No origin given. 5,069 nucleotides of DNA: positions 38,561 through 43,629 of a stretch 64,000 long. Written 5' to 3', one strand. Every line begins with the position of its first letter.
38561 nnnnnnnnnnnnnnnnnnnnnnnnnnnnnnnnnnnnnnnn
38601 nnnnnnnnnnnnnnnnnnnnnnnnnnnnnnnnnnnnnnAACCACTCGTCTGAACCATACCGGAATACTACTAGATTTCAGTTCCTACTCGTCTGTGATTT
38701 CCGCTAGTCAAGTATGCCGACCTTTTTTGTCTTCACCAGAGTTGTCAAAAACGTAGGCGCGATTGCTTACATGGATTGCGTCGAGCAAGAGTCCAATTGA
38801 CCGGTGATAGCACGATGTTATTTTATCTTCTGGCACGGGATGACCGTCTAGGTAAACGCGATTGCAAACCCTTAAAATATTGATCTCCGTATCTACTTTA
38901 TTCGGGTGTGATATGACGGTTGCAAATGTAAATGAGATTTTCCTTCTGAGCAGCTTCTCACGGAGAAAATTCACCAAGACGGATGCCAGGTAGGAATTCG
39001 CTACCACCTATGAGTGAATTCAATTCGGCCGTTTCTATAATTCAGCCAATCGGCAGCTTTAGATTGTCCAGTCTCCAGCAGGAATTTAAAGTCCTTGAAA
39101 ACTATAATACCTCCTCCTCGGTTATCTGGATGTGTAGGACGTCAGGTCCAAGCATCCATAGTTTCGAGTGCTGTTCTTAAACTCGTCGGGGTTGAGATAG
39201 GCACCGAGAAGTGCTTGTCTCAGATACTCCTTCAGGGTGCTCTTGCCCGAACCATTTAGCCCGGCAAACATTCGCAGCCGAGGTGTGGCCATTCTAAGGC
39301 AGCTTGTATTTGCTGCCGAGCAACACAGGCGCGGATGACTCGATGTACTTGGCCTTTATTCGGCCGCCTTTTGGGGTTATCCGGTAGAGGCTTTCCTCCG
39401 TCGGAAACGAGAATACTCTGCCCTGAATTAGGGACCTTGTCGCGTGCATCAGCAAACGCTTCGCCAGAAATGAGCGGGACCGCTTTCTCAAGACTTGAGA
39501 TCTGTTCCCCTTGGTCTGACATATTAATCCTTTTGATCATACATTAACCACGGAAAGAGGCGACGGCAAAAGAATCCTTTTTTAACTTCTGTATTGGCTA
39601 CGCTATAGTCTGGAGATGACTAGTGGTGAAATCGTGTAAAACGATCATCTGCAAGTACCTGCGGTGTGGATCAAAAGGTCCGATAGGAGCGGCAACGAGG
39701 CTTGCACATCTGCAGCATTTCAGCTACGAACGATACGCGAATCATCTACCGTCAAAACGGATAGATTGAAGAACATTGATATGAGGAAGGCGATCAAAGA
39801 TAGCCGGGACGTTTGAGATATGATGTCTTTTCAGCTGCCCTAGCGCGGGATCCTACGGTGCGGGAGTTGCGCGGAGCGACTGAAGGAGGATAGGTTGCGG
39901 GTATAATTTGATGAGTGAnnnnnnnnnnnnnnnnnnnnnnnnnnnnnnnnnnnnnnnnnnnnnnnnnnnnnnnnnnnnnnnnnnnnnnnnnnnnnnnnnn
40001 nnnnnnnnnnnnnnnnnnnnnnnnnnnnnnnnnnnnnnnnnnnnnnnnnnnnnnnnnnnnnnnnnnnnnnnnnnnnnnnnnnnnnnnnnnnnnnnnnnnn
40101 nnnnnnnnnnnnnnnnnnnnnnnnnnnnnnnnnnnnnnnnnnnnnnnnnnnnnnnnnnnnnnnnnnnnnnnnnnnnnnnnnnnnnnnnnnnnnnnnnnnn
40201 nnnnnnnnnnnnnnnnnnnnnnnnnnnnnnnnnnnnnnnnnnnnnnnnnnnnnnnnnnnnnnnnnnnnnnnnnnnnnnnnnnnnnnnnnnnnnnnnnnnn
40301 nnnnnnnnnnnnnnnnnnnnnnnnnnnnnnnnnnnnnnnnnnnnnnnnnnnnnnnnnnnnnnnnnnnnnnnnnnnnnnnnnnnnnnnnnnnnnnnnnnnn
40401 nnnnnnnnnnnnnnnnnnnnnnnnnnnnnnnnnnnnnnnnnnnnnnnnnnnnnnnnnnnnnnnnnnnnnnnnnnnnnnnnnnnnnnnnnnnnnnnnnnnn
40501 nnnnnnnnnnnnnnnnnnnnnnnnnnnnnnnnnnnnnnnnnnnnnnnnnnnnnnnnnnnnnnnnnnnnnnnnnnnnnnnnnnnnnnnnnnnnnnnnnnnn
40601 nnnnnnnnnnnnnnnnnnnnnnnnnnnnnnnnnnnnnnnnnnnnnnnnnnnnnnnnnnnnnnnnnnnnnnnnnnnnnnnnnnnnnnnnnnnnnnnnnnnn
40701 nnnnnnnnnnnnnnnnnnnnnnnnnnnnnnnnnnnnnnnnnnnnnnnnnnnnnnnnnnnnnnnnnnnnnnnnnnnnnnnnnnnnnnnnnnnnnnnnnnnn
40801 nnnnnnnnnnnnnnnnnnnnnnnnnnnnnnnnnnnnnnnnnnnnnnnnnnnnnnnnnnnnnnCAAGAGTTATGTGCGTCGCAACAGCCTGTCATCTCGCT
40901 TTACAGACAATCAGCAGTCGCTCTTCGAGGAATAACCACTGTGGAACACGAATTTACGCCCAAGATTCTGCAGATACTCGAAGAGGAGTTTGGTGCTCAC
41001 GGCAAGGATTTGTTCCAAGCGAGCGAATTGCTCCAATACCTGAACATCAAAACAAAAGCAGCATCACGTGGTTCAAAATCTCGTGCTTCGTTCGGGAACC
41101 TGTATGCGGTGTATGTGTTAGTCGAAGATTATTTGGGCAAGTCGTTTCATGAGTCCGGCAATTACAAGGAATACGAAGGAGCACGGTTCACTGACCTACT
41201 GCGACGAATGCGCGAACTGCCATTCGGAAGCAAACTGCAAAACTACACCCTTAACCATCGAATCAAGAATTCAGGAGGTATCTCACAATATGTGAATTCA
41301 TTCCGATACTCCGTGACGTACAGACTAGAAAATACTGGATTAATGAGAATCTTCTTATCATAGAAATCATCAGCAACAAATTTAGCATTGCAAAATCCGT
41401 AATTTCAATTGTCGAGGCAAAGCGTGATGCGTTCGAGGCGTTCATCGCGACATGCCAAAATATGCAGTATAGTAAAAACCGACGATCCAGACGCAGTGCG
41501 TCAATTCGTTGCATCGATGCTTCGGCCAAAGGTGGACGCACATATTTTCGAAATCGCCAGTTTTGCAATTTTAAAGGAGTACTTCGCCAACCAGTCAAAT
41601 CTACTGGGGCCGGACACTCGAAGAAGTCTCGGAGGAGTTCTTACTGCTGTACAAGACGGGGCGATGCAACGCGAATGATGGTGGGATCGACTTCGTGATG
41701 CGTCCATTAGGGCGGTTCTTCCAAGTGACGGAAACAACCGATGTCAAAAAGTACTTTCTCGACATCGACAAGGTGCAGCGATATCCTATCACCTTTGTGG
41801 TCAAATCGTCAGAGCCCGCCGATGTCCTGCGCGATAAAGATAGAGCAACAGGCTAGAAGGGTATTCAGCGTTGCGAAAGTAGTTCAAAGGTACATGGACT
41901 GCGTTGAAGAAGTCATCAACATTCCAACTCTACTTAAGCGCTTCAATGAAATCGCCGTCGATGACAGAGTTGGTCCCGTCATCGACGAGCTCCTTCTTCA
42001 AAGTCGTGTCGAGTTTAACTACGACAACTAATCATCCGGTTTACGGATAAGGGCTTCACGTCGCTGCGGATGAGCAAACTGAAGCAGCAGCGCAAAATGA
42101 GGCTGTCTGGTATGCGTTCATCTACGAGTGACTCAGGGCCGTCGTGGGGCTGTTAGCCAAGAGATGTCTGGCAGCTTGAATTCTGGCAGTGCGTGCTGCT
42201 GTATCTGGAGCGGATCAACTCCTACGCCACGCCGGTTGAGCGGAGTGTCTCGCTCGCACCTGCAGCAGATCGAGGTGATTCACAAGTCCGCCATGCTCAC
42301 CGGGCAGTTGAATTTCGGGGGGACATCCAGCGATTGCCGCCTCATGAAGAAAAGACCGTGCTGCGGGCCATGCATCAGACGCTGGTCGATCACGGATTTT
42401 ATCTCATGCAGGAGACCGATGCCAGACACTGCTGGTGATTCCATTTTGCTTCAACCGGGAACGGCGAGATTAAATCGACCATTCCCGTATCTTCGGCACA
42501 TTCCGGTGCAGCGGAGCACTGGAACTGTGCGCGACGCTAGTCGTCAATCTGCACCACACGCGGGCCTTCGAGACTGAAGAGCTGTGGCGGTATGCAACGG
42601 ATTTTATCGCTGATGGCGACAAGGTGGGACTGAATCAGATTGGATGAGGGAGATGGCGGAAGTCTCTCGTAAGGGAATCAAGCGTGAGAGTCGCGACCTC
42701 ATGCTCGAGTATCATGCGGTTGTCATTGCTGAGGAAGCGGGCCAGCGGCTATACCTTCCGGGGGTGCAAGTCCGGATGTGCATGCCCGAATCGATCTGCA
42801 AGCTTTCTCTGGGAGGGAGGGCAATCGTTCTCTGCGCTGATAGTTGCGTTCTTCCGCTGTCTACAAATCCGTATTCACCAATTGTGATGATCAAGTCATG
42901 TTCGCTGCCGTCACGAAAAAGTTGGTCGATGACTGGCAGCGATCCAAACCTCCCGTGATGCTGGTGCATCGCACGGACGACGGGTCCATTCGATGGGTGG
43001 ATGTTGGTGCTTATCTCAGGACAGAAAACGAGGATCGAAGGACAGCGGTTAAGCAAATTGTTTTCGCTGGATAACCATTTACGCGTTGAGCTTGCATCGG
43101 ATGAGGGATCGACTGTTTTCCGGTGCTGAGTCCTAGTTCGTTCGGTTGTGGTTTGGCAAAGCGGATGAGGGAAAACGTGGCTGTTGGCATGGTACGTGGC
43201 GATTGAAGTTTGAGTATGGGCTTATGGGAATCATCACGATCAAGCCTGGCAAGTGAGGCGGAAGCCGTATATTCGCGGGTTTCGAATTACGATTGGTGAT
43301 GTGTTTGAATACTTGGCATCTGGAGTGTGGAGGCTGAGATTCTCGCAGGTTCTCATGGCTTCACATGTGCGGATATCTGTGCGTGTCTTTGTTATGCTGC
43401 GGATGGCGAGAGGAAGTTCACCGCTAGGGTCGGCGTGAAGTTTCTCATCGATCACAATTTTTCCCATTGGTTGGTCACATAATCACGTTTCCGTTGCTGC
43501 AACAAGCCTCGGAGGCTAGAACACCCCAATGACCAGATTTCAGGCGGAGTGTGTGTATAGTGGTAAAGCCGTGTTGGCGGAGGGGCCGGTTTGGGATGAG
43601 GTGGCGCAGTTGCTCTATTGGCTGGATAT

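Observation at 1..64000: Window-wide gene decay: about half the sequence is gene remnants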

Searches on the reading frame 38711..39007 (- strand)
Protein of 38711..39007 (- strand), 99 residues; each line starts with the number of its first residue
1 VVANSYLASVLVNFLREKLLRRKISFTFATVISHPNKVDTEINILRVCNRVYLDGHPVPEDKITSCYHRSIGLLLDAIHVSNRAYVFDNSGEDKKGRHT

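Call 50: search_protein_families(library=pfam, max_evalue=1, proteins=[window:38711-39007:-])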
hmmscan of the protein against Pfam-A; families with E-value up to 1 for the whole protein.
window:38711-39007:- (99 aa): 0 families

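Call 53: search_protein_families(library=padloc, max_evalue=0.1, proteins=[window:38711-39007:-])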
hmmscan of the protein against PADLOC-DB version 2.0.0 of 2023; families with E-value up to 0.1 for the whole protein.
window:38711-39007:- (99 aa): 0 families

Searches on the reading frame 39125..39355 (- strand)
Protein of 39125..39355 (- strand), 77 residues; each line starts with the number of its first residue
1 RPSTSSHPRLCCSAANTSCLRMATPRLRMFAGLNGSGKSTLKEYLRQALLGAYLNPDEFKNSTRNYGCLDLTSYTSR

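Call 53: search_protein_families(library=padloc, max_evalue=0.1, proteins=[window:39125-39355:-])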
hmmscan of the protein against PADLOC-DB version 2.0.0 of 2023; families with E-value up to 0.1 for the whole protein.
window:39125-39355:- (77 aa): 19 families
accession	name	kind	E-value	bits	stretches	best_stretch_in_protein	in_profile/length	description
PDLC04886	PDC-S06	-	0.0011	15.8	1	24-48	24-48/727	-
PDLC04135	mad3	-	0.0028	15.2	1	29-54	26-59/374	mads_3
PDLC00516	JetC1|JetC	-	0.003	13.6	1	28-75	26-69/1098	DUF3584 domain; MukB-like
PDLC02663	DndD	-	0.011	12.5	1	29-61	37-69/675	DndD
PDLC02911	VakA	-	0.013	14.1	1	30-53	7-30/163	-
PDLC04176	HEC-01A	-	0.021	12.2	1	26-67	24-62/371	-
PDLC02981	AriAB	-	0.025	11.3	1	24-49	22-47/694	-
PDLC02756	PbeC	-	0.026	11.5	1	29-51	35-57/643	PbeC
PDLC03878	NsnB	-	0.027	12.2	1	25-41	21-37/345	-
PDLC02740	PbeC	-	0.027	11.3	1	29-52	32-55/648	PbeC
PDLC02731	PbeC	-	0.027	11.3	1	29-52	35-58/645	PbeC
PDLC02668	DndD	-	0.029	11.3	1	29-55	34-60/659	DndD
PDLC04164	AriA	-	0.032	11.8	1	23-54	25-56/253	-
PDLC02667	DndD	-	0.034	10.9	1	29-53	36-60/657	DndD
PDLC04140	mad8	-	0.035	11.6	1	21-52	23-54/314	mads_8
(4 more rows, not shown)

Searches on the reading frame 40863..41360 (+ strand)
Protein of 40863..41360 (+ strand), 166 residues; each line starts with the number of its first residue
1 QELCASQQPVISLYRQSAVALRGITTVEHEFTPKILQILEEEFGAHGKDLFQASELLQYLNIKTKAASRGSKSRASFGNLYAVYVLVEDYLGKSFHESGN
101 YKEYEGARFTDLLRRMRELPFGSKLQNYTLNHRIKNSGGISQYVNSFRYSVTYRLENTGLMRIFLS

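Call 46: search_protein_families(library=pfam, max_evalue=0.001, proteins=[window:40941-41360:+])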
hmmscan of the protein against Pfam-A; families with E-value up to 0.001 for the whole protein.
window:40941-41360:+ (140 aa): 0 families

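Call 49: search_protein_families(library=ncbifam, max_evalue=1, proteins=[window:40863-41360:+])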
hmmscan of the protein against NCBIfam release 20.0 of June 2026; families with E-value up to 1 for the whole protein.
window:40863-41360:+ (166 aa): 0 families

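Call 50: search_protein_families(library=pfam, max_evalue=1, proteins=[window:40863-41360:+])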
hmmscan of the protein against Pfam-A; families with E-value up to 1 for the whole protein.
window:40863-41360:+ (166 aa): 0 families

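Call 53: search_protein_families(library=padloc, max_evalue=0.1, proteins=[window:40863-41360:+])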
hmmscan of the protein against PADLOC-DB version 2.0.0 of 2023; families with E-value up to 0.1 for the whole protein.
window:40863-41360:+ (166 aa): 1 family
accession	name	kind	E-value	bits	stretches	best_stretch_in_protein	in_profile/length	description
PDLC03455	REase_II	-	5.7e-48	162.1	1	28-148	5-123/382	Type II restriction enzyme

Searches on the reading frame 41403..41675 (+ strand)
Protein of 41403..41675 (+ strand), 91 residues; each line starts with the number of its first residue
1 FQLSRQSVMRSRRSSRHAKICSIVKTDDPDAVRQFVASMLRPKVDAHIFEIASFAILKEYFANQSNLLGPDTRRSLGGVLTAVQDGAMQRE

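Call 49: search_protein_families(library=ncbifam, max_evalue=1, proteins=[window:41403-41675:+])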
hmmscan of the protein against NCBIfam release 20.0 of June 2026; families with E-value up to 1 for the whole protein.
window:41403-41675:+ (91 aa): 0 families

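Call 53: search_protein_families(library=padloc, max_evalue=0.1, proteins=[window:41403-41675:+])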
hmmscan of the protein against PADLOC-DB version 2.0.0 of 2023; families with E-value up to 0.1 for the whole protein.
window:41403-41675:+ (91 aa): 1 family
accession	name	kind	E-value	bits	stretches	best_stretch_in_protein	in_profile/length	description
PDLC03455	REase_II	-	2.6e-10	38.1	1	20-67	183-229/382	Type II restriction enzyme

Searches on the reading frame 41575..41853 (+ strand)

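Call 49: search_protein_families(library=ncbifam, max_evalue=1, proteins=[window:41575-41853:+])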
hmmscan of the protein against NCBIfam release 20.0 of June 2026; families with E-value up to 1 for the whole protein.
window:41575-41853:+ (93 aa): 0 families

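Call 50: search_protein_families(library=pfam, max_evalue=1, proteins=[window:41575-41853:+])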
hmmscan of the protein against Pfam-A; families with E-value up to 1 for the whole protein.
window:41575-41853:+ (93 aa): 0 families

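Call 53: search_protein_families(library=padloc, max_evalue=0.1, proteins=[window:41575-41853:+])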
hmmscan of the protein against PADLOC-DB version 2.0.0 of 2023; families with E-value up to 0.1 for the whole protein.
window:41575-41853:+ (93 aa): 1 family
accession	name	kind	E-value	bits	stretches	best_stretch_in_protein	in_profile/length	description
PDLC03455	REase_II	-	5.4e-43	145.7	1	7-88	226-307/382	Type II restriction enzyme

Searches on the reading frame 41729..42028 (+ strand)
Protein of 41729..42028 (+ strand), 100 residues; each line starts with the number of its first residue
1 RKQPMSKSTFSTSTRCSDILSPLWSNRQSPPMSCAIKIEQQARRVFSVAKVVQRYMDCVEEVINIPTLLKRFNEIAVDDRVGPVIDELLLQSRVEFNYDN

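Call 53: search_protein_families(library=padloc, max_evalue=0.1, proteins=[window:41729-42028:+])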
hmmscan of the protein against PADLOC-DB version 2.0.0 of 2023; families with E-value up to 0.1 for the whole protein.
window:41729-42028:+ (100 aa): 1 family
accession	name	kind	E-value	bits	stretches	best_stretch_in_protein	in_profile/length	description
PDLC03455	REase_II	-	2.3e-15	54.8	1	37-99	307-369/382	Type II restriction enzyme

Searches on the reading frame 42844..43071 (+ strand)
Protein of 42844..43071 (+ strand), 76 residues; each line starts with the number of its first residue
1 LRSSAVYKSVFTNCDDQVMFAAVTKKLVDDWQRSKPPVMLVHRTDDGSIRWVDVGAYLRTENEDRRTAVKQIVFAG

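Call 50: search_protein_families(library=pfam, max_evalue=1, proteins=[window:42844-43071:+])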
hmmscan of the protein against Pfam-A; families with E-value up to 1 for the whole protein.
window:42844-43071:+ (76 aa): 2 families
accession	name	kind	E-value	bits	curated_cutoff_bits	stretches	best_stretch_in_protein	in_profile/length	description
PF14280.11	DUF4365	-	0.029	14.8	24.3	1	12-69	61-119/139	Domain of unknown function (DUF4365)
PF20014.4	GAP1-M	-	0.061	14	24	1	18-59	10-51/101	GTPase-associated protein 1, middle domain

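Call 53: search_protein_families(library=padloc, max_evalue=0.1, proteins=[window:42844-43071:+])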
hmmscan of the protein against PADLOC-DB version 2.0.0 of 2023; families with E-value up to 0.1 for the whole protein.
window:42844-43071:+ (76 aa): 1 family
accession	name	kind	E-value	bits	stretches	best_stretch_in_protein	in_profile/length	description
PDLC02415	Aga_REase-PNTD1-PNTD2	-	0.00012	19.1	1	10-66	67-121/423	Class I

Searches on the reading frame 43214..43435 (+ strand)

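Call 50: search_protein_families(library=pfam, max_evalue=1, proteins=[window:43214-43435:+])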
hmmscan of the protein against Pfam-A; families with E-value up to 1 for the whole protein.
window:43214-43435:+ (74 aa): 1 family
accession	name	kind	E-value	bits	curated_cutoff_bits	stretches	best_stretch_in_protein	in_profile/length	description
PF04255.20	DUF433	-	0.0002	21.5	23.6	1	16-38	10-32/56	Protein of unknown function (DUF433)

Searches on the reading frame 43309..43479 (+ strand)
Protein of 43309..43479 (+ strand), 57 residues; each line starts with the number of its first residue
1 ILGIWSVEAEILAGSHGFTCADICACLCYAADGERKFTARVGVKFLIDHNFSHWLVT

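Call 50: search_protein_families(library=pfam, max_evalue=1, proteins=[window:43309-43479:+])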
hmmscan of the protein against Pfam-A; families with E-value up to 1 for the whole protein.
window:43309-43479:+ (57 aa): 2 families
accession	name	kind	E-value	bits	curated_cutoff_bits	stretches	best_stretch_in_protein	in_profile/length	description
PF17338.8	GP88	-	0.041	14.1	24.4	1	16-42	32-62/230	Gene product 88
PF17862.7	AAA_lid_3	-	0.11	12.5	27.2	1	15-31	11-26/45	AAA+ lid domain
